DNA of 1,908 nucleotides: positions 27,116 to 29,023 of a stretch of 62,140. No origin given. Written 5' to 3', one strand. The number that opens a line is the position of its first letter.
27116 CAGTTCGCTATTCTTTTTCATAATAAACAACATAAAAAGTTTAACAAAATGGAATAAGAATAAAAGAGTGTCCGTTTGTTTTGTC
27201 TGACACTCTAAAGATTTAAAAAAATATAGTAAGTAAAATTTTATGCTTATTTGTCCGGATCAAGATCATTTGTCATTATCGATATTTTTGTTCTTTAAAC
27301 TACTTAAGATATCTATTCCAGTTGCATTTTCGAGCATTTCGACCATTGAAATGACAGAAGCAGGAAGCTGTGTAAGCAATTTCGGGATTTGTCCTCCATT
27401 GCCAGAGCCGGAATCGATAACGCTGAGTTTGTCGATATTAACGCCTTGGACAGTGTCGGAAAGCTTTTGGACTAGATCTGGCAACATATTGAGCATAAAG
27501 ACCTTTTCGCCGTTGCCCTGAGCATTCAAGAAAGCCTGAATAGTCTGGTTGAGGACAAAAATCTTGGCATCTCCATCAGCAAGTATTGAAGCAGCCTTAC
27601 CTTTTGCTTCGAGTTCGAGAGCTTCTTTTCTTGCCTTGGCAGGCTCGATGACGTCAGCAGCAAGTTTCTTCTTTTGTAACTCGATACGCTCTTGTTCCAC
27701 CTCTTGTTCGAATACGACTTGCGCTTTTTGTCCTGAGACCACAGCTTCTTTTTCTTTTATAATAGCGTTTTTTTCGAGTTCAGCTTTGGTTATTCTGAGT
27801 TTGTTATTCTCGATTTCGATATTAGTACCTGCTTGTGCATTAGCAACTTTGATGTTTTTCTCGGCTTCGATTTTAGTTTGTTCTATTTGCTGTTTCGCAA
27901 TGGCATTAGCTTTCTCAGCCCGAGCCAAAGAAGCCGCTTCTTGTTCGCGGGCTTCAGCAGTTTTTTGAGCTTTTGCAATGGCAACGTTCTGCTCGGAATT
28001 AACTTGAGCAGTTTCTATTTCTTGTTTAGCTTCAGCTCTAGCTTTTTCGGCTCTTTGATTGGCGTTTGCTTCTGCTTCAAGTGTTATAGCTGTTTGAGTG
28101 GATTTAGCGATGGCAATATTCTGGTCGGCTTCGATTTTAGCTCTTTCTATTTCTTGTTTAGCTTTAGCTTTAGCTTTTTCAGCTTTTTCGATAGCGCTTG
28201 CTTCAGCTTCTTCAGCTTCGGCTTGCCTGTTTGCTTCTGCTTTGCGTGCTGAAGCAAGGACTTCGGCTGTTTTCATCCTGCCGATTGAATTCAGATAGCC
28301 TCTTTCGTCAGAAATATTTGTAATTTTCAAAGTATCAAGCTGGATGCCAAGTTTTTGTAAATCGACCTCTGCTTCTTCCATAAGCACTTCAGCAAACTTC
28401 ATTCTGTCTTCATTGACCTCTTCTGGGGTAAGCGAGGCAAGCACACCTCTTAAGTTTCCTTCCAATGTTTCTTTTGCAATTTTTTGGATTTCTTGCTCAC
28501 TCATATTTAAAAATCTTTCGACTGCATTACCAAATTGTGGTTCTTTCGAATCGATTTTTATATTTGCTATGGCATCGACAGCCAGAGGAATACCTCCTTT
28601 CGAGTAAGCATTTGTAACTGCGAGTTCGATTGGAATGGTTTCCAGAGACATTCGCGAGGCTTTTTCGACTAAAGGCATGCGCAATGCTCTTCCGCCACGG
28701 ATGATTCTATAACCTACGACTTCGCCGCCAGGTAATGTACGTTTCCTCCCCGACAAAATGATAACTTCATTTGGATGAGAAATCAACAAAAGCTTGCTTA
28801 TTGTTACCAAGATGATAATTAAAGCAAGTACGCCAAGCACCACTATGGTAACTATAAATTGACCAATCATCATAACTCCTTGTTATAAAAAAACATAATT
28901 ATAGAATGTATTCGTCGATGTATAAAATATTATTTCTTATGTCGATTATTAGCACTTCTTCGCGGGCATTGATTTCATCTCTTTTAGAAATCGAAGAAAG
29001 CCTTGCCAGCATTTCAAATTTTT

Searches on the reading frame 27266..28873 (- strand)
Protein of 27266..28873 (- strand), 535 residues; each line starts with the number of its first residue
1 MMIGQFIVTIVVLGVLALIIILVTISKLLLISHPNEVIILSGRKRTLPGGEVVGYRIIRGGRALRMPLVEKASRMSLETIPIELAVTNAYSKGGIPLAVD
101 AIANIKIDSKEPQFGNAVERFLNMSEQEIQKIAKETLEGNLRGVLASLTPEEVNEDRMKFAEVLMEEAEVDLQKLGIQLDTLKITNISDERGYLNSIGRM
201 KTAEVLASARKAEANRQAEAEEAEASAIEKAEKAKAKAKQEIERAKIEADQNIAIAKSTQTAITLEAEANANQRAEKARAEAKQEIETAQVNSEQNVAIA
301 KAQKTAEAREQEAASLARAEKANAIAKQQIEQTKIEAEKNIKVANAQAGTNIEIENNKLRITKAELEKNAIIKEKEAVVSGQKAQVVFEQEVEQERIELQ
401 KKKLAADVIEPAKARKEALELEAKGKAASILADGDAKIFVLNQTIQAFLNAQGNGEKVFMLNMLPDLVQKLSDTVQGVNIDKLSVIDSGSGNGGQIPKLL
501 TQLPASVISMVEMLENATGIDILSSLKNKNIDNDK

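Call 12: search_protein_families(library=pfam, proteins=[window:27266-28873:-], max_evalue=0.01)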
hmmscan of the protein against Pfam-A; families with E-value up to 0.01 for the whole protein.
window:27266-28873:- (535 aa): 2 families
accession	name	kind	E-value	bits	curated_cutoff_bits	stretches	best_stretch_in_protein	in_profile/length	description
PF01145.31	Band_7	-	5e-21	76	23.6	1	33-218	4-167/176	SPFH domain / Band 7 family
PF24449.1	T4_y05I_N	-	0.0014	19.7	24.9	0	419-482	12-74/99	y05I-like putative transcription factor N-terminal domain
